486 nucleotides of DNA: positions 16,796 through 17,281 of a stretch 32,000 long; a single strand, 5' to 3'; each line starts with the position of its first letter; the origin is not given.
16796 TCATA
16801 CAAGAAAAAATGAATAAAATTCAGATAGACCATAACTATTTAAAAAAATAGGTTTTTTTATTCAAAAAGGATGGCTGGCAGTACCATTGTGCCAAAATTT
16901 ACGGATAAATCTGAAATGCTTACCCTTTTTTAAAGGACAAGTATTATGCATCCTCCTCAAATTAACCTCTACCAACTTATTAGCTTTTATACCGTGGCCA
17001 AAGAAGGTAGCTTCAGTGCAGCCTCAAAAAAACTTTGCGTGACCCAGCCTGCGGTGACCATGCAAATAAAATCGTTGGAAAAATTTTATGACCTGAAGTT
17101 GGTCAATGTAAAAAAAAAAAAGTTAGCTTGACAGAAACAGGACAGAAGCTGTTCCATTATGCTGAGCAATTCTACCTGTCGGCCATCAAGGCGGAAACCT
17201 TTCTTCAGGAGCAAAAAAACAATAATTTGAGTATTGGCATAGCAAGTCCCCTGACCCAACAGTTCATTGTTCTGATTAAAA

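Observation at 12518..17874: AT-richer island encoding aryl-acid CoA ligase, UbiD-like enzyme, UbiX and a LysR regulator: phthalate-type or arene-carboxylase-type anaerobic aromatic module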

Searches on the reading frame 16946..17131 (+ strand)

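Call 5: search_protein_families(library=pfam, proteins=[window:16946-17131:+])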
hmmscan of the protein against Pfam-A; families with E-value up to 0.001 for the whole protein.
window:16946-17131:+ (61 aa): 1 family
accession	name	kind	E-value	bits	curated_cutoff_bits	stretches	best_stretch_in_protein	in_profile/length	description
PF00126.33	HTH_1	-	1.2e-14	54.4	26.6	1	10-58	3-51/60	Bacterial regulatory helix-turn-helix protein, lysR family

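Call 6: search_protein_families(library=ncbifam, proteins=[window:16946-17131:+])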
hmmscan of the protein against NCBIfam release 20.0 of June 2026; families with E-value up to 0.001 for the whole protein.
window:16946-17131:+ (61 aa): 34 families (the best 25 are shown)
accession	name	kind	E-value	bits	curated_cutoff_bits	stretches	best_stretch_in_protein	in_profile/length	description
TIGR03339.1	phn_lysR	subfamily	3.2e-14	52.9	341.1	1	10-60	1-51/279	aminoethylphosphonate catabolism associated LysR family transcriptional regulator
NF040786.1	LysR_Sec_metab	equivalog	6.6e-14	51.6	250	1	6-59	1-54/298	selenium metabolism-associated LysR family transcriptional regulator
NF045990.1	TransRegCbbRRhodb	equivalog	4.6e-10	39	450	1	4-58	4-58/304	LysR family regulator CbbR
NF008352.0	PRK11139.1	subfamily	7.6e-10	38.4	288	1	10-60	10-60/305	transcriptional regulator GcvA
NF041036.1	decaheme_TF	subfamily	7.7e-09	35.4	210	1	13-54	8-49/301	multiheme cytochrome-associated LysR family transcriptional regulator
NF009888.0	PRK13348.1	subfamily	7.9e-09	34.9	297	1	6-53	3-50/302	HTH-type transcriptional regulator ArgP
TIGR02424.1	TF_pcaQ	equivalog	1.2e-08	34.2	303.8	1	5-57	2-54/300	pca operon transcription factor PcaQ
TIGR03418.1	chol_sulf_TF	equivalog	1.4e-08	34.1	324.8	1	8-56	3-51/291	choline sulfate utilization transcriptional regulator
NF047520.1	trans_act_CidR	equivalog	1.8e-08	33.9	415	1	8-60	3-55/292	cidABC operon transcriptional activator CidR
NF007667.0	PRK10341.1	equivalog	2.1e-08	33.5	308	1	10-56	11-57/312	transcriptional regulator TdcA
NF002964.0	PRK03635.1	subfamily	3.2e-08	33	197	1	7-53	4-50/297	ArgP/LysG family DNA-binding transcriptional regulator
NF007307.0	PRK09791.1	equivalog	4.1e-08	32.7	336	1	5-55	4-54/302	LysR family transcriptional regulator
TIGR03298.1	argP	subfamily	4.3e-08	32.6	273.55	1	9-53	4-48/292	ArgP/LysG family DNA-binding transcriptional regulator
NF007491.0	PRK10086.1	equivalog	7.3e-08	31.6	316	1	7-60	18-71/313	DNA-binding transcriptional regulator DsdC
NF007385.0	PRK09906.1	equivalog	1.5e-07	30.8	356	1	8-60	3-55/296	DNA-binding transcriptional regulator HcaR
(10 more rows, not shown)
